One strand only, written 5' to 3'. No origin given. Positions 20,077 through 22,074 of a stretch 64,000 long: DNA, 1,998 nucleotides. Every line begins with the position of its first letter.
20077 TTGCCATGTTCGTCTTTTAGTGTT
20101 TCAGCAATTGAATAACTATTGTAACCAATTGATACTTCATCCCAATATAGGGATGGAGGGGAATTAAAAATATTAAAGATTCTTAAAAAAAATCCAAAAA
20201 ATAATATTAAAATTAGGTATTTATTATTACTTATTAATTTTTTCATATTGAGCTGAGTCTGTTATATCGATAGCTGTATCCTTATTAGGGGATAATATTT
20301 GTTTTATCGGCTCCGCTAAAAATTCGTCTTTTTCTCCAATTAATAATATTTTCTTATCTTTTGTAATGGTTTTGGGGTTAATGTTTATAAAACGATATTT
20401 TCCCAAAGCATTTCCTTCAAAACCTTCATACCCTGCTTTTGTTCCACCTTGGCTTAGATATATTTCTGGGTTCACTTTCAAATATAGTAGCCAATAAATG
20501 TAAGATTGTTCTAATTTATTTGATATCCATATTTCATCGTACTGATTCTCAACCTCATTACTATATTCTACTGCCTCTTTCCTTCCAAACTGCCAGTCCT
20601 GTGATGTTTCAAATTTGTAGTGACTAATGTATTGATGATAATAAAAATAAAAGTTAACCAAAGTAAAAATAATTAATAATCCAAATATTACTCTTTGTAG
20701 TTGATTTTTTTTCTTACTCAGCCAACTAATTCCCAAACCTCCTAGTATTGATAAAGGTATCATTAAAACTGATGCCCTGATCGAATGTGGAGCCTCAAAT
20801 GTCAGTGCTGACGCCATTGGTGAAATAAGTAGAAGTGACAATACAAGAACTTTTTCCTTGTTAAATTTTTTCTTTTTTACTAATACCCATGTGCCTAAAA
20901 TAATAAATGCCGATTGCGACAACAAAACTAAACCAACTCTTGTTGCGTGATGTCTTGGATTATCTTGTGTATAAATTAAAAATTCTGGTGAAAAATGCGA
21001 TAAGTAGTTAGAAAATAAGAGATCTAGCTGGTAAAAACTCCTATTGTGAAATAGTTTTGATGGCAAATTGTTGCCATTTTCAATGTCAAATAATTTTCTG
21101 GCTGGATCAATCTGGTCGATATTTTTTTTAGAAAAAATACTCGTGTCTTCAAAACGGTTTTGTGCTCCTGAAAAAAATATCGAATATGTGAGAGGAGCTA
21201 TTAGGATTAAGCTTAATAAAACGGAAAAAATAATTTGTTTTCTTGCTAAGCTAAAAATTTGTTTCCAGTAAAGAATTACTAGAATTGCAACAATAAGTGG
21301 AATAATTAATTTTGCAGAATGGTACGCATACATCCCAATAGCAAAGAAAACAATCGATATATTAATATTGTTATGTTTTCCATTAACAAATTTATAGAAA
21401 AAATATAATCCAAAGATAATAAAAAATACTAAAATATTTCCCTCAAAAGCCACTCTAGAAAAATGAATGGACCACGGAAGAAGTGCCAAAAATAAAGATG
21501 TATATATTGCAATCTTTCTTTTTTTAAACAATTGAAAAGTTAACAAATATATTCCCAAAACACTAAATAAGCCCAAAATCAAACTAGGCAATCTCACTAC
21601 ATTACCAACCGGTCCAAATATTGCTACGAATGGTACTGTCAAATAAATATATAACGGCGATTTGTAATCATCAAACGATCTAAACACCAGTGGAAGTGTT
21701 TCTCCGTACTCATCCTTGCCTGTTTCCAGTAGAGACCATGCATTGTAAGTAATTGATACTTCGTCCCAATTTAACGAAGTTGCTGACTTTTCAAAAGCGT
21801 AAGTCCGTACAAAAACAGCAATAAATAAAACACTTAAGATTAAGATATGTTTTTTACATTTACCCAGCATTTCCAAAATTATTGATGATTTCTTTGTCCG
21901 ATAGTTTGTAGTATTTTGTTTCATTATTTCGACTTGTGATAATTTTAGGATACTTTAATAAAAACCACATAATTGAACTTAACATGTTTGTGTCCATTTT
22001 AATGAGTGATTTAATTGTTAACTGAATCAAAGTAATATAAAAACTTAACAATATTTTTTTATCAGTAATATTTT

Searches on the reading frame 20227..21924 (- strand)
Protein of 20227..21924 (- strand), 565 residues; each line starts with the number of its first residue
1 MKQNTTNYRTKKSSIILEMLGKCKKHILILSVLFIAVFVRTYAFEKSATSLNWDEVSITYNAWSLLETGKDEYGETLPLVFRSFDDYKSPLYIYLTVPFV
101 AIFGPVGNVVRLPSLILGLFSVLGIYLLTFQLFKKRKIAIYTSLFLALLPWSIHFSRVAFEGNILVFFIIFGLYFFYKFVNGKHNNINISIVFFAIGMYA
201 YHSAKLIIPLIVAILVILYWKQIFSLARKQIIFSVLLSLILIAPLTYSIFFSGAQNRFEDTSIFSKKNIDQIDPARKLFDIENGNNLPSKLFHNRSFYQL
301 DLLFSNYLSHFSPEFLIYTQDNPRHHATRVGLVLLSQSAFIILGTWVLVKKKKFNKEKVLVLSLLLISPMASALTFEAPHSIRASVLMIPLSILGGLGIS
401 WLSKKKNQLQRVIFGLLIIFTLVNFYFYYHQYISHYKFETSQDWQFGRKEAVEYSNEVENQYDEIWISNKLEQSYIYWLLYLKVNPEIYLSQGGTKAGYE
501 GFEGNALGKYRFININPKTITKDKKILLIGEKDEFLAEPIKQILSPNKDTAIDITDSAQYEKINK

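Call 5: search_protein_families(library=pfam, proteins=[window:20227-21924:-], max_evalue=0.01)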
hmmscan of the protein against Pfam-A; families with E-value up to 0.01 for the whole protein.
window:20227-21924:- (565 aa): 2 families
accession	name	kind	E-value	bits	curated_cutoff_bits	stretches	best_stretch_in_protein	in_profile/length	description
PF13231.12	PMT_2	-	4.3e-11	43.7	26.1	1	88-245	2-157/160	Dolichyl-phosphate-mannose-protein mannosyltransferase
PF02366.24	PMT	-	4e-05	23.7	22.7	1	105-242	80-228/245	Dolichyl-phosphate-mannose-protein mannosyltransferase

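Call 9: search_solved_structures(query=window:20227-21924:-, max_evalue=1, show_alignments=2)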
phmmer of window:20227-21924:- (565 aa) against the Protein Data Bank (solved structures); distinct sequences matched with E-value up to 1: 0.

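Call 18: find_homologous_proteins(query=window:20227-21924:-)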
Query window:20227-21924:- (565 aa): 436 proteins with E <= 0.001 among 8000 candidates; the best 120 are listed.
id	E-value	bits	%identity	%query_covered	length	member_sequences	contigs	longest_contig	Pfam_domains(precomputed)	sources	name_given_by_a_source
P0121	0.0e+0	1140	93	97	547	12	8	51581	PF02366.25,PF13231.13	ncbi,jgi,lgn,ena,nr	ncbi:glycosyltransferase family 39 protein [Candidatus Curtissbacteria bacterium]|nr:glycosyltransfe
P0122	0.0e+0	1021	84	96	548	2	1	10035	PF13231.13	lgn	-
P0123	5.2e-288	975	78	97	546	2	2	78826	PF02366.25,PF13231.13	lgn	-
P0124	2.8e-192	659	53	94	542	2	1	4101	PF02366.25,PF13231.13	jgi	-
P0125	1.3e-186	640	52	96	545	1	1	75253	PF02366.25,PF13231.13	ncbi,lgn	-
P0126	1.8e-184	633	52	96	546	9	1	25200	PF13231.13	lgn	-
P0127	2.2e-184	633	52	93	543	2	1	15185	PF02366.25,PF13231.13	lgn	-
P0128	3.1e-178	612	52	96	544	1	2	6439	PF02366.25,PF13231.13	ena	-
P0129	1.5e-169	584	51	92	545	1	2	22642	PF02366.25,PF13231.13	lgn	-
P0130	6.4e-110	387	39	95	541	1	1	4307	PF02366.25,PF13231.13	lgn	-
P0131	1.5e-108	382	39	93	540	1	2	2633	PF02366.25,PF13231.13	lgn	-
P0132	2.4e-107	378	40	90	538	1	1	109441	PF02366.25,PF13231.13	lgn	-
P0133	3.1e-107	378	38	94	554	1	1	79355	PF02366.25,PF13231.13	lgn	-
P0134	3.5e-107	378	39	95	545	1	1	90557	PF02366.25,PF13231.13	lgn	-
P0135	8.3e-107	377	39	92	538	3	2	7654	PF02366.25,PF13231.13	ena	-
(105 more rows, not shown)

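Call 22: search_solved_structures(query=A2, max_evalue=10, show_alignments=3)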
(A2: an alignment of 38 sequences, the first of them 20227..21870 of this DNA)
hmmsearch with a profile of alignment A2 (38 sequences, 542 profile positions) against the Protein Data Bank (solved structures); distinct sequences matched with E-value up to 10: 2.
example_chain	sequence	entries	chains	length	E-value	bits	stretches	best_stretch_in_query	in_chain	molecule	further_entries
5ezm_A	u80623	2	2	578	0.0028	19.5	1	69-228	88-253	4-amino-4-deoxy-L-arabinose transferase or related glycosyltransferases of PMT family | 4-amino-4-deoxy-L-arabinose (L-Ara4N) transferase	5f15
8i9p_Lh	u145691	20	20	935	0.24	13.2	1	89-200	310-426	dolichyl-diphosphooligosaccharide--protein glycotransferase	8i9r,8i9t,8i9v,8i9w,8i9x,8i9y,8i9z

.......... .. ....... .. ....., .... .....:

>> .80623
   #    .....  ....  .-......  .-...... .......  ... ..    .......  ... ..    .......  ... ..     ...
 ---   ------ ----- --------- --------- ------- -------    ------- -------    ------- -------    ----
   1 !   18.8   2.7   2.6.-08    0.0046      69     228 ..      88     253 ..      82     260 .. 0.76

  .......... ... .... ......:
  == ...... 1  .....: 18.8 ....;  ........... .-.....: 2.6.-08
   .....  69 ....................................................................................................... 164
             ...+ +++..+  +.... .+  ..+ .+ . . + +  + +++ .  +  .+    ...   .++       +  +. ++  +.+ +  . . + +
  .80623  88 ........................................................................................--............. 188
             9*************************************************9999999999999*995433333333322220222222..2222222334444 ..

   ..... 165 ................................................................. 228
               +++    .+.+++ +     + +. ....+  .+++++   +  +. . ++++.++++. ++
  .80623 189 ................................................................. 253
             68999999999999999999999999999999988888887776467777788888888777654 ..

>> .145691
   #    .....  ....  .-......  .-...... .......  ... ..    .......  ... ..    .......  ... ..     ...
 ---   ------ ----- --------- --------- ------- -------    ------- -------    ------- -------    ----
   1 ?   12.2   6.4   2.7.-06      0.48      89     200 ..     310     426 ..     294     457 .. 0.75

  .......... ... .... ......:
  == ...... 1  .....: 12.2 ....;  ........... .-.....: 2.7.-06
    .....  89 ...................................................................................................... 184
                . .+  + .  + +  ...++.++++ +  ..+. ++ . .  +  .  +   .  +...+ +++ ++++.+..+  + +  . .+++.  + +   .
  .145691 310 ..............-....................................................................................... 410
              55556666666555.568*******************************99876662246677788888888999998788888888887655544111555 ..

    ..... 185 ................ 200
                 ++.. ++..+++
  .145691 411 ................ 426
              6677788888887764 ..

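Call 35: predict_structure(alignment_id=A2)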
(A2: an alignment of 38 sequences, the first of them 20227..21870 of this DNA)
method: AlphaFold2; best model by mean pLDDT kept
length: 547 residues; sequences in the alignment: 38
mean_pLDDT: 88.4   pTM: 0.89
mean pLDDT of the five models: 88.4, 88.0, 87.1, 86.9, 86.7
residues with pLDDT >= 90: 329; 70-90: 172; 50-70: 46; < 50: 0
segments of 3 or more residues with pLDDT < 50: none
pLDDT, mean of each block of 10 residues (from residue 1): 80 96 80 87 96 91 75 93 92 92 97 96 96 75 88 98 96 97 90 97 96 96 85 71 77 66 67 72 90 84 69 84 95 90 96 87 87 96 93 94 93 85 82 97 97 92 96 89 82 91 89 92 93 94 83
secondary structure, 60 per line:
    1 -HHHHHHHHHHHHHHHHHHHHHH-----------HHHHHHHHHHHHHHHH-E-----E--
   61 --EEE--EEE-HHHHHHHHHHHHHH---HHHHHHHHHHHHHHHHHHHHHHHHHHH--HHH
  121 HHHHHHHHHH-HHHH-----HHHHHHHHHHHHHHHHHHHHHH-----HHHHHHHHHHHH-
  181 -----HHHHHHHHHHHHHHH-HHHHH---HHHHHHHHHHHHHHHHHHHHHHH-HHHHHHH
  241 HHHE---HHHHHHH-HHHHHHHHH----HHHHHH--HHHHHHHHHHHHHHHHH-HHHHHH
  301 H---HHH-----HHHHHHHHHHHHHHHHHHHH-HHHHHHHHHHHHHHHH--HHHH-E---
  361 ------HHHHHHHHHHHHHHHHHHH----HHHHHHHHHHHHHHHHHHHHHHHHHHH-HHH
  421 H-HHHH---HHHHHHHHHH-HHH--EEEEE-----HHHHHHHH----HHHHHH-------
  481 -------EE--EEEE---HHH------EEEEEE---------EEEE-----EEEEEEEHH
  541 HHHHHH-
elements in order: H2-23 H35-50 E63-65 E68-70 H72-85 H89-115 H118-130 H132-135 H141-162 H168-179 H186-200 H202-206 H210-232 H234-243 H248-254 H256-264 H269-274 H277-293 H295-301 H313-332 H334-349 H352-355 H367-385 H390-416 H418-421 H423-426 H430-439 E446-450 H456-463 H468-473 E492-495 E508-513 E523-526 E532-538 H539-546

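Call 40: fold_search(model_id=the predicted structure, library=pdb)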
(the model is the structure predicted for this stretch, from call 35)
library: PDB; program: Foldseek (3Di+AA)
matches with E <= 10: 398; with E <= 0.001: 15
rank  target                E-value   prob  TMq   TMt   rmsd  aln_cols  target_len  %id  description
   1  7e9s_A                3.0e-08  1.00  0.50  0.34  12.6       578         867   12  Archaeal oligosaccharyltransferase AglB from Archaeoglobus fulgidus in complex with an inhibitory peptide and a dolich (released 2021-09-08)
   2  3waj                  1.3e-07  1.00  0.49  0.36  12.8       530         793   13  Crystal structure of the Archaeoglobus fulgidus oligosaccharyltransferase (O29867_ARCFU) complex with Zn and sulfate (released 2013-10-30)
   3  9n9j_I                4.7e-07  1.00  0.52  0.42  13.4       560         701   14  Structure of a GRP94 folding intermediate engaged with a CCDC134- and FKBP11-bound secretory translocon (released 2025-11-19)
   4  8b6l_I                4.9e-07  1.00  0.53  0.44  13.0       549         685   13  Subtomogram average of the human Sec61-TRAP-OSTA-translocon (released 2022-12-07)
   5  5ezm                  5.8e-07  1.00  0.52  0.52  10.9       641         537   10  Crystal Structure of ArnT from Cupriavidus metallidurans in the apo state (released 2016-02-17)
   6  8pn9_A                7.1e-07  1.00  0.51  0.44  13.2       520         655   12  Structure of human oligosaccharyltransferase OST-A complex bound to NGI-1 (released 2024-05-08)
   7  8agc_A                1.8e-06  1.00  0.52  0.42  13.1       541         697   12  Structure of yeast oligosaccharylransferase complex with lipid-linked oligosaccharide and non-acceptor peptide bound (released 2022-12-07)
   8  5f15                  2.0e-06  1.00  0.54  0.54  11.4       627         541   10  Crystal Structure of ArnT from Cupriavidus metallidurans bound to Undecaprenyl phosphate (released 2016-02-17)
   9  8age_A                2.8e-06  1.00  0.48  0.41  11.6       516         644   13  Structure of yeast oligosaccharylransferase complex with acceptor peptide bound (released 2022-12-07)
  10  5ogl_A                3.8e-06  1.00  0.47  0.38   9.8       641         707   14  Structure of bacterial oligosaccharyltransferase PglB in complex with an acceptor peptide and an lipid-linked oligosac (released 2017-10-25)
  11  6s7t_A                4.1e-06  1.00  0.51  0.41  13.4       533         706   12  Cryo-EM structure of human oligosaccharyltransferase complex OST-B (released 2019-12-18)
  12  6gxc_A                4.9e-06  1.00  0.47  0.38  10.4       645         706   14  Bacterial oligosaccharyltransferase PglB in complex with an inhibitory peptide and a reactive lipid-linked oligosaccha (released 2018-11-14)
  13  8agb_A                4.6e-05  1.00  0.52  0.45  12.2       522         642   11  Structure of yeast oligosaccharylransferase complex with lipid-linked oligosaccharide bound (released 2022-12-07)
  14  9i5k_A                5.2e-05  1.00  0.48  0.53  10.6       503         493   11  Structure of the Chaetomium thermophilum Pmt4 homodimer (C2 symmetry) (released 2025-12-24)
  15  7zli_A                6.2e-04  1.00  0.47  0.41  12.8       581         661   11  Cryo-EM structure of C-mannosyltransferase CeDPY19, in complex with Dol25-P-Man and bound to CMT2-Fab and anti-Fab nan (released 2023-01-11)
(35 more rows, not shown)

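Call 74: find_encoding_contigs(protein=P0125, flank=8000, max_places=2)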
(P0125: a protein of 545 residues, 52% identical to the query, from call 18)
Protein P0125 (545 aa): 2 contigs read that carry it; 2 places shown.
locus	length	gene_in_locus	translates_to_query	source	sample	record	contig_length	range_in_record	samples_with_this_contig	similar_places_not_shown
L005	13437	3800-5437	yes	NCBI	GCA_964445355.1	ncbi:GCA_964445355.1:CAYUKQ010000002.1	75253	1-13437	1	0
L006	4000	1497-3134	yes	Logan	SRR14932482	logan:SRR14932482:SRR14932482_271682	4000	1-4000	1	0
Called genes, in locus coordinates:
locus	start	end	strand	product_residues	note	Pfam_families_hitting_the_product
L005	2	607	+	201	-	?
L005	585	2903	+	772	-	PF09586:YfhO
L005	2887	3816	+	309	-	PF00535:Glycos_transf_2, PF13641:Glyco_tranf_2_3, PF13632:Glyco_trans_2_3 (weak)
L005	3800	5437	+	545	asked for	PF02366:PMT (weak), PF13231:PMT_2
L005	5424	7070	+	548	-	PF13231:PMT_2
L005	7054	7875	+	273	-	PF00535:Glycos_transf_2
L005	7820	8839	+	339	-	PF13579:Glyco_trans_4_4, PF13439:Glyco_transf_4, PF20706:GT4-conflict (weak), PF00534:Glycos_transf_1, PF13692:Glyco_trans_1_4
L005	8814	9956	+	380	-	-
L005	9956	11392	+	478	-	PF13231:PMT_2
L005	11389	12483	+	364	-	PF00534:Glycos_transf_1, PF13692:Glyco_trans_1_4, PF13524:Glyco_trans_1_2 (weak), PF20706:GT4-conflict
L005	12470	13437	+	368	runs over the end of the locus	PF13439:Glyco_transf_4 (weak), PF20706:GT4-conflict, PF00534:Glycos_transf_1, PF13692:Glyco_trans_1_4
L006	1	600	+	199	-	?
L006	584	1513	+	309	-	PF00535:Glycos_transf_2, PF13641:Glyco_tranf_2_3, PF13632:Glyco_trans_2_3 (weak)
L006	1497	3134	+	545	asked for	PF02366:PMT (weak), PF13231:PMT_2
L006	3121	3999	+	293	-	?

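Call 78: search_protein_families(library=ncbifam, proteins=[window:20227-21870:-], max_evalue=0.1)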
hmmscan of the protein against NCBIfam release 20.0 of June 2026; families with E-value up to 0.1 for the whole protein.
window:20227-21870:- (547 aa): 0 families
